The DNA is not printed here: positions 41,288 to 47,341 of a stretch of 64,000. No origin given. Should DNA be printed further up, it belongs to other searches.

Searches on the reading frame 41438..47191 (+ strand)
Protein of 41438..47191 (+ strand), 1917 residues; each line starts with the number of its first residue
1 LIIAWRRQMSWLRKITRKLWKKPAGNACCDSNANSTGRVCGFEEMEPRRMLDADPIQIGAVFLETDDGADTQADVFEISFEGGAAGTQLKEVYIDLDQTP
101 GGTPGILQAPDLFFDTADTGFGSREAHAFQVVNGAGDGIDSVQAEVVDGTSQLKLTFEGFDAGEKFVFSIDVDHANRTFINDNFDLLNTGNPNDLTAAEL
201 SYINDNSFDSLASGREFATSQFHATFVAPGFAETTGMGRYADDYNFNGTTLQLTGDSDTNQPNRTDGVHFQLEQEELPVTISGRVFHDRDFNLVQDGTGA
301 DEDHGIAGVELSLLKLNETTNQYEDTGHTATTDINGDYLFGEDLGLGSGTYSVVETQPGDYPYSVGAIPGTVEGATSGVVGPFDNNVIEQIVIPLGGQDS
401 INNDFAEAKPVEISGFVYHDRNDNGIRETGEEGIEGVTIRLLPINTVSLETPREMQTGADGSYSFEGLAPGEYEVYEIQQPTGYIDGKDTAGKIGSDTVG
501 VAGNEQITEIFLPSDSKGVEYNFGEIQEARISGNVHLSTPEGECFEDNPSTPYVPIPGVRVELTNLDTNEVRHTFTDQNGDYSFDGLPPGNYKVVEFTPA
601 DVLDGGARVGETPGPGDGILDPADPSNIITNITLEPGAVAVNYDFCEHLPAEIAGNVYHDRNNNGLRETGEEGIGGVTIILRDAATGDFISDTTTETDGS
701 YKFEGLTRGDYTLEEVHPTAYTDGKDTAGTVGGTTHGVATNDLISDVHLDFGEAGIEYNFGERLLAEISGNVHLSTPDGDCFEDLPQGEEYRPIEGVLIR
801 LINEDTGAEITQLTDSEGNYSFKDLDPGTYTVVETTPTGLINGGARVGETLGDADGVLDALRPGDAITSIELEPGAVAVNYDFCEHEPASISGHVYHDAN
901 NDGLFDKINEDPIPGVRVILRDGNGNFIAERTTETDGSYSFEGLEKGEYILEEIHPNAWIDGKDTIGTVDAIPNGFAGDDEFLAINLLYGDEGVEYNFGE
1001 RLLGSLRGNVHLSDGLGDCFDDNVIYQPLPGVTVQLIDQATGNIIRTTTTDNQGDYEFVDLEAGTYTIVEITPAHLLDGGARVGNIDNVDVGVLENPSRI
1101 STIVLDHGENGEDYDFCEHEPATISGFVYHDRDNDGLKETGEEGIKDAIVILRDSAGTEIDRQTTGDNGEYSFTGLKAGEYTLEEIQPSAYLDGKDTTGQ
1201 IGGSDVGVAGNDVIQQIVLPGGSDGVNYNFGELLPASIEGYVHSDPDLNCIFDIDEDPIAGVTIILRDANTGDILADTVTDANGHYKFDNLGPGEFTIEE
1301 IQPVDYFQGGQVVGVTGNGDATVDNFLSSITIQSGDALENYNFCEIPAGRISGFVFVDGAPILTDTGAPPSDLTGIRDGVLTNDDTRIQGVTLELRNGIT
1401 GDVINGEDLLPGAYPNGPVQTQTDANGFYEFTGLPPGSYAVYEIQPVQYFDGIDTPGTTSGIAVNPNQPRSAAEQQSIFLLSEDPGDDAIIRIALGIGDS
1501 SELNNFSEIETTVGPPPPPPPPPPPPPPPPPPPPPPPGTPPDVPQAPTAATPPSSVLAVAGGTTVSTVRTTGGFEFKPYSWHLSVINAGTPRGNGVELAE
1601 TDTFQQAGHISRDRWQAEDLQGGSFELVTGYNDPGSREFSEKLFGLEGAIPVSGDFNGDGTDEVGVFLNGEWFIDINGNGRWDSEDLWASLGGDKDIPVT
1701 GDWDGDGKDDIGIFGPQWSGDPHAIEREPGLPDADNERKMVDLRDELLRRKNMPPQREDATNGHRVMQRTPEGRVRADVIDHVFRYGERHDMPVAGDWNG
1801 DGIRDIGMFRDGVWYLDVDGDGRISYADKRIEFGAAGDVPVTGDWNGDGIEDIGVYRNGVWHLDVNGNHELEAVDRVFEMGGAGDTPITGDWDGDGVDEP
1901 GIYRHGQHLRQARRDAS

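Call 5: search_protein_families(library=pfam, proteins=[window:41438-47191:+], max_evalue=0.01)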
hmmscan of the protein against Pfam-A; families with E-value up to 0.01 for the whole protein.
window:41438-47191:+ (1917 aa): 18 families
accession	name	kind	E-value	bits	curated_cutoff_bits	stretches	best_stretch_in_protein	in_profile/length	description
PF17210.9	SdrD_B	-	8.2e-124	406.5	29.7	10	413-500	3-89/112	SdrD B-like domain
PF13620.12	CarboxypepD_reg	-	2.7e-70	233.1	32.3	9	555-594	13-52/82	Carboxypeptidase regulatory-like domain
PF17802.7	SpaA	-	2.4e-66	220.3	23.1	9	428-487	10-69/91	Prealbumin-like fold domain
PF13715.12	CarbopepD_reg_2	-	2.9e-29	101.4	32.2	2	1255-1299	10-49/88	CarboxypepD_reg-like domain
PF11974.14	bMG3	-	1.1e-23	83.6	34.9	0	1027-1061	26-59/103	Bacterial alpha-2-macroglobulin MG3 domain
PF23193.1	NOMO_3rd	-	5.6e-19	68.8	27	0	567-595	55-83/120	NOMO third transthyretin-like domain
PF22904.2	NOMO1-like_2nd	-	4.7e-17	62.3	27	0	673-731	18-74/90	BOS complex subunit NOMO1-like, second beta sandwich domain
PF24421.1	Ig_J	-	1.2e-15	57.9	29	0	684-714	51-81/104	Tip attachment protein J, Ig-like domain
PF09430.16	EMC7_beta-sandw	-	1.7e-13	51.3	26.6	0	913-957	7-49/122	ER membrane protein complex subunit 7, beta-sandwich domain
PF07210.18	DUF1416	-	1.3e-09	38.2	23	0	909-957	29-76/97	Protein of unknown function (DUF1416)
PF01060.29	TTR-52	-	3.3e-09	37.7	24.9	0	1027-1059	9-44/79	Transthyretin-like family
PF23608.1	Ig_ILCR1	-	3.9e-09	37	27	0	810-832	58-81/114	ILCR1 Ig-like domain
PF07495.19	Y_Y_Y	-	1.8e-08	34.6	26.6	0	1163-1184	22-43/65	Y_Y_Y domain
PF22902.2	NOMO1-like_9th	-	1.4e-07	31.7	27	0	1025-1057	9-41/75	BOS complex subunit NOMO1-like, beta sandwich domain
PF00775.27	Dioxygenase_C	-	3.2e-07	30.4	27.3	0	812-839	78-105/182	Dioxygenase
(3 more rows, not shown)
